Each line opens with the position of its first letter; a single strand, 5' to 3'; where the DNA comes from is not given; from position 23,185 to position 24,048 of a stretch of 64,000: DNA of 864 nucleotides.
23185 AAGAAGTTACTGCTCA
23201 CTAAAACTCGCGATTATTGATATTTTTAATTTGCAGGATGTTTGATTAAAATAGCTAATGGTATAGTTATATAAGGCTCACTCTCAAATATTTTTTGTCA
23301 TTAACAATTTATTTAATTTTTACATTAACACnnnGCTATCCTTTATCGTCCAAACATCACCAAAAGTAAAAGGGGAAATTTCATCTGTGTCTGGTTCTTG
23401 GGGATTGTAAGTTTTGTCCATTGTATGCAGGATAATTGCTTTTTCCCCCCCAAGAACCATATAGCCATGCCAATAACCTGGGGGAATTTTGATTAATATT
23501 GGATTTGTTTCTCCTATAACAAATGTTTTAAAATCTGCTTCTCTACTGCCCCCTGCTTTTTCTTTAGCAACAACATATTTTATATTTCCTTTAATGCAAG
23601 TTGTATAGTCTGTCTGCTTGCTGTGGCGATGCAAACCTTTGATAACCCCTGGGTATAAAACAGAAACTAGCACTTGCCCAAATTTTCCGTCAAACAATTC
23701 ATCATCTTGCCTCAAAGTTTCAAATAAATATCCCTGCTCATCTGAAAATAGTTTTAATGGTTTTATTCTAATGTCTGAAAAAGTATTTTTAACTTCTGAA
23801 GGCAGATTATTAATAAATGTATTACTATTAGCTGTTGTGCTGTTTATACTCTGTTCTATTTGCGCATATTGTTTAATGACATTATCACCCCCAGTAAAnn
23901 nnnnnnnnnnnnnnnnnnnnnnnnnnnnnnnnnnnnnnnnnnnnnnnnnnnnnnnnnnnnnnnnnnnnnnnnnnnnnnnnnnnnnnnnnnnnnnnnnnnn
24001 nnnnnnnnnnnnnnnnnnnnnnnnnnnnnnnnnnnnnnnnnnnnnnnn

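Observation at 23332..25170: C-methyltransferase :: RmlC-cupin fusion (612 aa)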

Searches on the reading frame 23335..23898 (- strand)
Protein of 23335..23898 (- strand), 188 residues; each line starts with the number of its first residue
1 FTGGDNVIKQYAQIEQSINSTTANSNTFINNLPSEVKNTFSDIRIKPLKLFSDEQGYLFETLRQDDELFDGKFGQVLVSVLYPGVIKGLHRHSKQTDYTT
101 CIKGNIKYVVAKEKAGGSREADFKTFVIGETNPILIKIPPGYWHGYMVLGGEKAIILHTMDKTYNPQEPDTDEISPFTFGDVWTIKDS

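Call 13: search_solved_structures(query=window:23335-23898:-, max_evalue=1, show_alignments=5)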
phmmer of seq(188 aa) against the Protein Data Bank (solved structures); distinct sequences matched with E-value up to 1: 40.
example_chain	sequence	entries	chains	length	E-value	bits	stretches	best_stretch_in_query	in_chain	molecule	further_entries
6c46_A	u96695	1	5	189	4.2e-08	36.3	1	36-175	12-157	dTDP-4-dehydrorhamnose 3,5-epimerase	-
7pvi_AAA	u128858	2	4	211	1.8e-07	34.2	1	24-167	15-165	dTDP-4-dehydrorhamnose 3,5-epimerase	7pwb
1wlt_A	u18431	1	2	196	2.7e-07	33.6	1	31-186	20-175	176aa long hypothetical dTDP-4-dehydrorhamnose 3,5-epimerase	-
2b9u_A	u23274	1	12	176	5.6e-07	32.6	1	33-186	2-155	hypothetical dTDP-4-dehydrorhamnose 3,5-epimerase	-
3ejk_A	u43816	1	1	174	1.1e-06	31.6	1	45-170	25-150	dTDP Sugar Isomerase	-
6ndr_A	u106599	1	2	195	2.6e-06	30.4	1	39-167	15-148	dTDP-4-dehydrorhamnose 3,5-epimerase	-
1pm7_A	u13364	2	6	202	3e-06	30.2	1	53-184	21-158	RFBC | DTDP-4-DEHYDRORHAMNOSE 3,5-EPIMERASE RMLC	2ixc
1upi_A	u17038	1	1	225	4e-06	29.8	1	53-184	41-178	DTDP-4-DEHYDRORHAMNOSE 3,5-EPIMERASE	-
1ep0_A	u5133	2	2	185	8.8e-06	28.7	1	45-168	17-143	DTDP-6-DEOXY-D-XYLO-4-HEXULOSE 3,5-EPIMERASE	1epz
23ef_A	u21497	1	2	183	1.8e-05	27.7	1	45-168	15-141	dTDP-4-dehydrorhamnose 3,5-epimerase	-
23eg_A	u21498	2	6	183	2e-05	27.5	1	45-168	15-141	dTDP-4-dehydrorhamnose 3,5-epimerase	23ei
3ryk_A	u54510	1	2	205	2.1e-05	27.5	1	27-166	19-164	dTDP-4-dehydrorhamnose 3,5-epimerase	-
9uyw_A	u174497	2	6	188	2.1e-05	27.5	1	45-168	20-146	dTDP-4-dehydrorhamnose 3,5-epimerase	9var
9kyn_A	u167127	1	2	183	7.1e-05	25.8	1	45-168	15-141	dTDP-4-dehydrorhamnose 3,5-epimerase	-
2zkl_A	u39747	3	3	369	0.0001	25.2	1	48-171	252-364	Capsular polysaccharide synthesis enzyme Cap5F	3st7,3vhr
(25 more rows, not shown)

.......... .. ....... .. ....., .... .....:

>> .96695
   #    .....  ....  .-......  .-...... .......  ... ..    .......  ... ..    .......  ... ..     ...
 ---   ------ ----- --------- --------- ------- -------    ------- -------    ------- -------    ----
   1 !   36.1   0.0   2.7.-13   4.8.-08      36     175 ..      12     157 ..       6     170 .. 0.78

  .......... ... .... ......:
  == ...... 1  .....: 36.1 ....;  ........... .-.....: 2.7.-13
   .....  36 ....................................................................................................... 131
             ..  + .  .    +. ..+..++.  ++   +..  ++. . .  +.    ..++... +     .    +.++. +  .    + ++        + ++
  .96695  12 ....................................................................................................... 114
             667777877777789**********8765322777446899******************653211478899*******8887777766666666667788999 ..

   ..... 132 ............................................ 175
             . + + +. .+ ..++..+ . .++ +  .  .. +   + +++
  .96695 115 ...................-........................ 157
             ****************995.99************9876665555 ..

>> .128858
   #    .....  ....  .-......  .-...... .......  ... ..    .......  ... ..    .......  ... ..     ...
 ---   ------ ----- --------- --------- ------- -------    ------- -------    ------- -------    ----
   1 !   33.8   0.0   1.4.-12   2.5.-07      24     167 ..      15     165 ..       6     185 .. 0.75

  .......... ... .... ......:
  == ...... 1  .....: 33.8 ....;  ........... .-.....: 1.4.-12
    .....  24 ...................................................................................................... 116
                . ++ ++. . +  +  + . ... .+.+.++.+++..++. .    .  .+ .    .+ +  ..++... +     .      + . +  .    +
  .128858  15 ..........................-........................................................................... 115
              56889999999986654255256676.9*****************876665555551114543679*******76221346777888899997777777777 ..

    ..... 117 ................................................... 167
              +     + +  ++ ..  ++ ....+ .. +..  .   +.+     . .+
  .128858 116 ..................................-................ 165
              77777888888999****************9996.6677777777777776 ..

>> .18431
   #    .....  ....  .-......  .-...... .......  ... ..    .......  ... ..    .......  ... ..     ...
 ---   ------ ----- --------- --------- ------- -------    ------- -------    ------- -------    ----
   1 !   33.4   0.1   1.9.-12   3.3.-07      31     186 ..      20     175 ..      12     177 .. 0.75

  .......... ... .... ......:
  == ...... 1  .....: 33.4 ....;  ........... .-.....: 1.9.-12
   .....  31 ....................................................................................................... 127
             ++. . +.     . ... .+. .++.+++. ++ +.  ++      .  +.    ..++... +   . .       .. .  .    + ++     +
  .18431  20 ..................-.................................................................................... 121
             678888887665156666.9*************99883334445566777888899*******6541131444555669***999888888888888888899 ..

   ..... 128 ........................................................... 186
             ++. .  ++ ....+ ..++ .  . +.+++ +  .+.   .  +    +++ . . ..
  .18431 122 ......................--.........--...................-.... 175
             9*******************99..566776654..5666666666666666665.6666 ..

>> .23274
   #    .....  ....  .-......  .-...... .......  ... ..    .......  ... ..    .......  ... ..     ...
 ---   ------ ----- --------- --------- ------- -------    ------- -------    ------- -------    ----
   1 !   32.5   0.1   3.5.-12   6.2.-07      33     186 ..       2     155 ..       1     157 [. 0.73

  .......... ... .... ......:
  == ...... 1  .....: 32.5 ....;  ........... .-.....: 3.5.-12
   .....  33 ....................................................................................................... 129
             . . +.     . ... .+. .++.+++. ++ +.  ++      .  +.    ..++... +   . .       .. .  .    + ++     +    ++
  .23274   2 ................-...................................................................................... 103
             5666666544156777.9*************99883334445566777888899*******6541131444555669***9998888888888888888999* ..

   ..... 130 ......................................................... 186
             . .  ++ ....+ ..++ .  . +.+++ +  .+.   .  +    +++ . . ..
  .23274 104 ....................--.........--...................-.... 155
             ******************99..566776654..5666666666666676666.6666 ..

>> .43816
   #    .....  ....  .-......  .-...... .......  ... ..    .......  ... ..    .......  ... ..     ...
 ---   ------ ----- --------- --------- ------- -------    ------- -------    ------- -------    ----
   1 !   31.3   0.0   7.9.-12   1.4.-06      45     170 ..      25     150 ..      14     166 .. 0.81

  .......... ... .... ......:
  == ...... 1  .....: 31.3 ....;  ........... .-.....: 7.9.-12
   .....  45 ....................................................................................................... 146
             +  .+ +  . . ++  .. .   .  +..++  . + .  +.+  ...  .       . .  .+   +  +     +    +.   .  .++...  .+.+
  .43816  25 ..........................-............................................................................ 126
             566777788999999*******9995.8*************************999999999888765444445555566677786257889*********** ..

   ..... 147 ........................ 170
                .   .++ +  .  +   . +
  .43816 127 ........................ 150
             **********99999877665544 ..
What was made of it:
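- Closest known: 3ejk, 'dTDP sugar isomerase' from Desulfovibrio. Different: 3ejk itself has Trp in place of the first His (call 13).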

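Call 19: search_solved_structures(query=A1, max_evalue=1, show_alignments=5)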
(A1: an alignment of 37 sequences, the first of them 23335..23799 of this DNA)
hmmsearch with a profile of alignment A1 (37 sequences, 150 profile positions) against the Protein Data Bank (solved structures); distinct sequences matched with E-value up to 1: 37.
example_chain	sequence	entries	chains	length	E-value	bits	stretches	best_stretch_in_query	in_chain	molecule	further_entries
6c46_A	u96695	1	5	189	7.1e-10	42.3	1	12-132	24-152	dTDP-4-dehydrorhamnose 3,5-epimerase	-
1pm7_A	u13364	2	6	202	1.1e-07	35.2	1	14-133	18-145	RFBC | DTDP-4-DEHYDRORHAMNOSE 3,5-EPIMERASE RMLC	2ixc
1upi_A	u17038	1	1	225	1.4e-07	34.8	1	14-133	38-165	DTDP-4-DEHYDRORHAMNOSE 3,5-EPIMERASE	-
3ejk_A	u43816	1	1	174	3e-07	33.8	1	8-137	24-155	dTDP Sugar Isomerase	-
2b9u_A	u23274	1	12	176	3.6e-07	33.5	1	11-128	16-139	hypothetical dTDP-4-dehydrorhamnose 3,5-epimerase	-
1wlt_A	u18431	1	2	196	4.9e-07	33.1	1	11-128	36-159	176aa long hypothetical dTDP-4-dehydrorhamnose 3,5-epimerase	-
4yrd_A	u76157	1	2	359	1.9e-05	27.9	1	37-133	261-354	Capsular polysaccharide synthesis enzyme Cap5F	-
2zkl_A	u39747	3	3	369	2.1e-05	27.8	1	37-133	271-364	Capsular polysaccharide synthesis enzyme Cap5F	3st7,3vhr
1ep0_A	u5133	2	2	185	2.4e-05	27.6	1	13-130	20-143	DTDP-6-DEOXY-D-XYLO-4-HEXULOSE 3,5-EPIMERASE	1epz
8dcl_A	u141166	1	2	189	2.8e-05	27.4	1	46-108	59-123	GDP-D-glycero-4-keto-D-lyxo-heptose-3-epimerase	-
7ani_A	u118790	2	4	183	2.8e-05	27.4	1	46-108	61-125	Thymidine diphospho-4-keto-rhamnose 3,5-epimerase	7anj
23ef_A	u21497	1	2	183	3.4e-05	27.1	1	13-130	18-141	dTDP-4-dehydrorhamnose 3,5-epimerase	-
7pvi_AAA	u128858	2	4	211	5e-05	26.6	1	10-131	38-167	dTDP-4-dehydrorhamnose 3,5-epimerase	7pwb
9j9s_A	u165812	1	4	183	5.3e-05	26.5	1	13-129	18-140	dTDP-4-dehydrorhamnose 3,5-epimerase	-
23eg_A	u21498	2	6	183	5.7e-05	26.4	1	13-130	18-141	dTDP-4-dehydrorhamnose 3,5-epimerase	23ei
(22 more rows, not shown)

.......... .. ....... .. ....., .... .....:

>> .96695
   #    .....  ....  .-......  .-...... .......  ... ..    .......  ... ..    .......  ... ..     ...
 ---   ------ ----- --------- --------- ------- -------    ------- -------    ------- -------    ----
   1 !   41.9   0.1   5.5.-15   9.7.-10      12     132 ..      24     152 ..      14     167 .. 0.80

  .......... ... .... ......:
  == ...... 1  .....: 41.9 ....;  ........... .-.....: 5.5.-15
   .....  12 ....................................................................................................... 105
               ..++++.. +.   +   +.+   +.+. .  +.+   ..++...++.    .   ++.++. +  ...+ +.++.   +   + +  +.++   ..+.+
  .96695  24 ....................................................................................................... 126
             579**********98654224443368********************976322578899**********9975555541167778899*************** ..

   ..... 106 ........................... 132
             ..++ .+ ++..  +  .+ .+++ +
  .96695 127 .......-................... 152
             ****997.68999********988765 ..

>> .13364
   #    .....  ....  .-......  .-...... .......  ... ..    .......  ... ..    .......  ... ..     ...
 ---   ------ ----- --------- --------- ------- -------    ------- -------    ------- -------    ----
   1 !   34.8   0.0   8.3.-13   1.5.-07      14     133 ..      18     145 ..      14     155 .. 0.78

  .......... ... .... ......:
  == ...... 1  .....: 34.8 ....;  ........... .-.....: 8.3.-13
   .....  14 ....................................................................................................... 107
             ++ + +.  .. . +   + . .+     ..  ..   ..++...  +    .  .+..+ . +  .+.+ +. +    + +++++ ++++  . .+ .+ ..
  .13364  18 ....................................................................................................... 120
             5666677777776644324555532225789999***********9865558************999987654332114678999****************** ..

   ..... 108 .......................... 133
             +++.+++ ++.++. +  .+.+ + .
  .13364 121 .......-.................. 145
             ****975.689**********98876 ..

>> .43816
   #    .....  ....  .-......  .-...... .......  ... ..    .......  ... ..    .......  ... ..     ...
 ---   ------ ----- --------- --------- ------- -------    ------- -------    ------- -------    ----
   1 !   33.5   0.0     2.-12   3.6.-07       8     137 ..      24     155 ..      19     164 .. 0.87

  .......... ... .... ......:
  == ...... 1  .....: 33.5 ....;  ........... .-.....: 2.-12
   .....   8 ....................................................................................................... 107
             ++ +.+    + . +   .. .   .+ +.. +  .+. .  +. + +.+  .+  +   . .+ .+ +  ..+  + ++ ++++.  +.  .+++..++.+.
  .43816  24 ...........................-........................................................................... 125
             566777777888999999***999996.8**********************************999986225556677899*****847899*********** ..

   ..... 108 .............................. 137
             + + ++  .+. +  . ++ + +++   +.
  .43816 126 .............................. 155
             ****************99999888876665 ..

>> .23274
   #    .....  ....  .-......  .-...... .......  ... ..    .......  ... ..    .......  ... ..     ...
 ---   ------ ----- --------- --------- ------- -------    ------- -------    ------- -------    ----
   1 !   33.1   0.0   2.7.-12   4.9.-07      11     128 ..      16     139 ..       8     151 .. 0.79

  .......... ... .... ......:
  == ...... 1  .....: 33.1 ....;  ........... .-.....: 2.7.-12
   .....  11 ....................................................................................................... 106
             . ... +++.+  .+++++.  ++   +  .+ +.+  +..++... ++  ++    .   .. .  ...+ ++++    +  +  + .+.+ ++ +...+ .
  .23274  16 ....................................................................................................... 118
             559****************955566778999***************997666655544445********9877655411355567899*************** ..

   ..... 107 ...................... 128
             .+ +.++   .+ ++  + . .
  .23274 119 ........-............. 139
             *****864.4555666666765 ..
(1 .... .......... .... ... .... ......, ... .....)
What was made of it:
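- On RmlC (dTDP-4-dehydrorhamnose 3,5-epimerase): The alignments stop at RmlC positions ~145-160 of 183-202 (calls 13, 19).
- On FdtA/QdtA 3,4-ketoisomerase: PDB E-values are 0.014 (QdtA) and 0.11 (FdtA) (call 19).
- Closest known: RmlC-family NDP-4-keto-6-deoxyhexose epimerases. Same: The catalytic His in the GLH motif is kept, as are the NDP-contact Gln, Ser, basic and Glu positions (calls 13, 19).
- Closest known: CapF / WbjC C-terminal cupin. Different: The PDB sequence match is weaker than to RmlC (2e-5 against 7e-10, call 19).
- By ungapped register of the reported alignment ranges it falls opposite QdtA residues 51 and 53 (profile positions 41-129 against chain 38-119, call 19). PDB matches to QdtA and FdtA are marginal (E 0.014 and 0.11), against 7e-10 for RmlC (call 19). 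Most RmlC catalytic residues are lost (calls 13, 19).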

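Call 27: predict_structure(alignment_id=A1)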
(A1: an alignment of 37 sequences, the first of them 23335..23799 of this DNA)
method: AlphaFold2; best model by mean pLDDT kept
length: 155 residues; sequences in the alignment: 37
mean_pLDDT: 93.7   pTM: 0.87
mean pLDDT of the five models: 93.7, 93.4, 92.6, 92.6, 91.7
residues with pLDDT >= 90: 138; 70-90: 13; 50-70: 1; < 50: 3
segments of 3 or more residues with pLDDT < 50: 1-3
pLDDT, mean of each block of 10 residues (from residue 1): 76 97 95 94 97 96 98 97 84 97 98 97 98 96 94 76
secondary structure, 60 per line:
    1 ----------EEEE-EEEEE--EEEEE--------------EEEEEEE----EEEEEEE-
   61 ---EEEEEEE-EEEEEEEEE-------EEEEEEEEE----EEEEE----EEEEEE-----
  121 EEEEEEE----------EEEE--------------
elements in order: E11-14 E16-20 E23-27 E42-48 E53-59 E64-70 E72-80 E88-96 E101-105 E110-115 E121-127 E138-141

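Call 32: fold_search(model_id=the predicted structure, library=pdb)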
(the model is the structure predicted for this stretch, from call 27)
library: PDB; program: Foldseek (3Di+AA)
matches with E <= 10: 1865; with E <= 0.001: 383
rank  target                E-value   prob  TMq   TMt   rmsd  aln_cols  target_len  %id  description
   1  3ejk                  1.4e-11  1.00  0.83  0.82   2.8       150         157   21  Crystal structure of dTDP Sugar Isomerase (YP_390184.1) from DESULFOVIBRIO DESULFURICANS G20 at 1.95 A resolution (released 2008-09-30)
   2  6c46_A                1.2e-10  1.00  0.72  0.62   4.4       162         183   23  Crystal structure of dTDP-4-dehydrorhamnose 3,5-epimerase from Elizabethkingia anophelis NUHP1 (released 2018-02-14)
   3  9j9t_A                1.4e-10  1.00  0.74  0.64   3.8       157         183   22  artificial mononuclear Zn-bound metalloprotein 4 (M4:Zn) (released 2025-07-02)
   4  6c46_C                1.5e-10  1.00  0.72  0.63   4.3       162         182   22  Crystal structure of dTDP-4-dehydrorhamnose 3,5-epimerase from Elizabethkingia anophelis NUHP1 (released 2018-02-14)
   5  2ixi_A                1.7e-10  1.00  0.76  0.65   3.9       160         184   21  RmlC P aeruginosa with dTDP-xylose (released 2006-07-11)
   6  9j9u_A                2.2e-10  1.00  0.70  0.60   5.5       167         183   20  artificial dinuclear Mn-bound metalloprotein 2 (D2:Mn) (released 2025-07-02)
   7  9j9s_A                2.3e-10  1.00  0.70  0.60   3.5       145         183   22  artificial mononuclear Zn-bound metalloprotein 5 (M5:Zn) (released 2025-07-02)
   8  9kyn_A                2.8e-10  1.00  0.74  0.64   4.0       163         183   22  artificial dinuclear Cu-bound metalloprotein 3 (D3:Cu) (released 2025-07-02)
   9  6ndr_A                3.0e-10  1.00  0.75  0.63   3.2       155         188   21  Crystal structure of dTDP-6-deoxy-D-glucose-3,5-epimerase RmlC from Legionella pneumophila Philadelphia 1 in complex w (released 2018-12-26)
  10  9j9q_A                3.9e-10  1.00  0.74  0.64   3.5       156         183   22  artificial mononuclear Cu-bound metalloprotein 6 (M6:Cu) (released 2025-07-02)
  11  2ixc_A                6.1e-10  1.00  0.73  0.59   3.2       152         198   22  RmlC M. tuberculosis with dTDP-rhamnose (released 2006-10-26)
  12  7ani_B                6.4e-10  1.00  0.73  0.64   3.3       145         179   21  DdahB, GDP-mannoheptose C3,5 epimerase from Campylobacter jejuni (released 2020-10-21)
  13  9uyw_B                6.4e-10  1.00  0.74  0.64   3.8       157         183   22  Crystal structure of apo-form artificial metalloprotein incorporating a TP ligand (released 2025-10-15)
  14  1ep0                  6.8e-10  1.00  0.70  0.60   3.6       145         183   23  HIGH RESOLUTION CRYSTAL STRUCTURE OF DTDP-6-DEOXY-D-XYLO-4-HEXULOSE 3,5-EPIMERASE FROM METHANOBACTERIUM THERMOAUTOTROPHI (released 2000-12-13)
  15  1dzr_A                8.4e-10  1.00  0.74  0.64   3.6       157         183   24  RmlC from Salmonella typhimurium (released 2000-04-18)
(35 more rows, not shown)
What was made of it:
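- On RmlC (dTDP-4-dehydrorhamnose 3,5-epimerase): Foldseek TMq to RmlC structures is 0.70-0.78 (call 32).
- Closest known: RmlC-family NDP-4-keto-6-deoxyhexose epimerases. Same: The fold matches (TMq 0.70-0.78, call 32).
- Closest known: 3ejk, 'dTDP sugar isomerase' from Desulfovibrio. Same: 3ejk is the best structural match (TMq 0.83, E 1.4e-11, call 32).
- The closest solved structure, 3ejk, is an uncharacterised structural-genomics protein (call 32). NovW appears among the structural matches (TMq 0.77, call 32).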

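Call 33: search_protein_representatives(alignment_id=A1)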
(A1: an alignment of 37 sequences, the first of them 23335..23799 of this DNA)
Query: 37 sequences, 150 profile positions. Proteins with E-value up to 0.001 (for the whole library): 2048; up to 1e-10: 435; up to 1e-30: 11. The best 150 are listed.
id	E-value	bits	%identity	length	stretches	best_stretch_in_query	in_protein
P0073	5.8e-71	253.7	-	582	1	5-149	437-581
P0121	1.5e-63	229.5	-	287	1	3-138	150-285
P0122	1.9e-62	226.0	-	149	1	3-147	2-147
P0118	2.7e-54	199.6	-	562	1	4-149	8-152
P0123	8.3e-50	185.0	-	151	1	4-149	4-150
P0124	5.1e-48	179.2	-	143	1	6-145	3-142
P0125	1.2e-45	171.5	-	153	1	10-146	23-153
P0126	5.9e-36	140.0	-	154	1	6-104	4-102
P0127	7.7e-36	139.6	-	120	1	7-134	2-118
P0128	3.7e-31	124.4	-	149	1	5-145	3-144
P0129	7.1e-31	123.5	-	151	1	8-149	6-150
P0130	1.1e-30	122.9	-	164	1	5-149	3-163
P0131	1.5e-30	122.4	-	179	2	5-83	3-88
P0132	4.0e-30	121.1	-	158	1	3-135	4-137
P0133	4.4e-30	120.9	-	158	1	5-148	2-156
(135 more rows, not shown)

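Call 37: search_protein_families(library=pfam, alignment_id=A2, max_evalue=0.001)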
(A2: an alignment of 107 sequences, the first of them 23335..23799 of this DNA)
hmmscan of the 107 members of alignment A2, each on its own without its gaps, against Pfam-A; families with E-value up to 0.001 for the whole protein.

A. member 1, window:23335-23799:- (155 aa): 3 families
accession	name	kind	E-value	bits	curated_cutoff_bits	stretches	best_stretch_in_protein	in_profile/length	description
PF00908.23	dTDP_sugar_isom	-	1.5e-13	51.2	27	1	9-135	6-137/168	dTDP-4-dehydrorhamnose 3,5-epimerase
PF14667.12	Polysacc_synt_C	-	8.9e-12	45.6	28.7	1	19-138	2-110/111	Polysaccharide biosynthesis C-terminal domain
PF05523.17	FdtA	-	0.00021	21.6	23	1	9-135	2-118/131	WxcM-like, C-terminal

B. families by the number of members that match (of 107 scanned): 16 families
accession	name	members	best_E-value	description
PF14667.12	Polysacc_synt_C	105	4.1e-17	Polysaccharide biosynthesis C-terminal domain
PF00908.23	dTDP_sugar_isom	102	3e-25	dTDP-4-dehydrorhamnose 3,5-epimerase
PF05523.17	FdtA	81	1.9e-12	WxcM-like, C-terminal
PF07883.17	Cupin_2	45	6.1e-10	Cupin domain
PF00190.28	Cupin_1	6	3.5e-06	Cupin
PF13391.12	HNH_2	2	1.3e-09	HNH endonuclease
PF08484.17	Methyltransf_14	1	8.7e-46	C-methyltransferase C-terminal domain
PF00535.33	Glycos_transf_2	1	3.9e-32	Glycosyl transferase family 2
PF13641.12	Glyco_tranf_2_3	1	2.2e-14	Glycosyltransferase like family 2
PF10111.15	Glyco_tranf_2_2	1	5e-13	Glycosyltransferase like family 2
PF01844.29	HNH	1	6e-08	HNH endonuclease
PF16363.11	GDP_Man_Dehyd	1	1.9e-07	GDP-mannose 4,6 dehydratase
PF01370.27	Epimerase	1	2.1e-07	NAD dependent epimerase/dehydratase family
PF19480.5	DUF6016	1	2.3e-05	Domain of unknown function (DUF6016)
PF13704.12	Glyco_tranf_2_4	1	0.0006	Glycosyl transferase family 2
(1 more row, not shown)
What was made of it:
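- PF05523 (FdtA) matches 81 of 107 members of the wider cupin clade (call 37).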
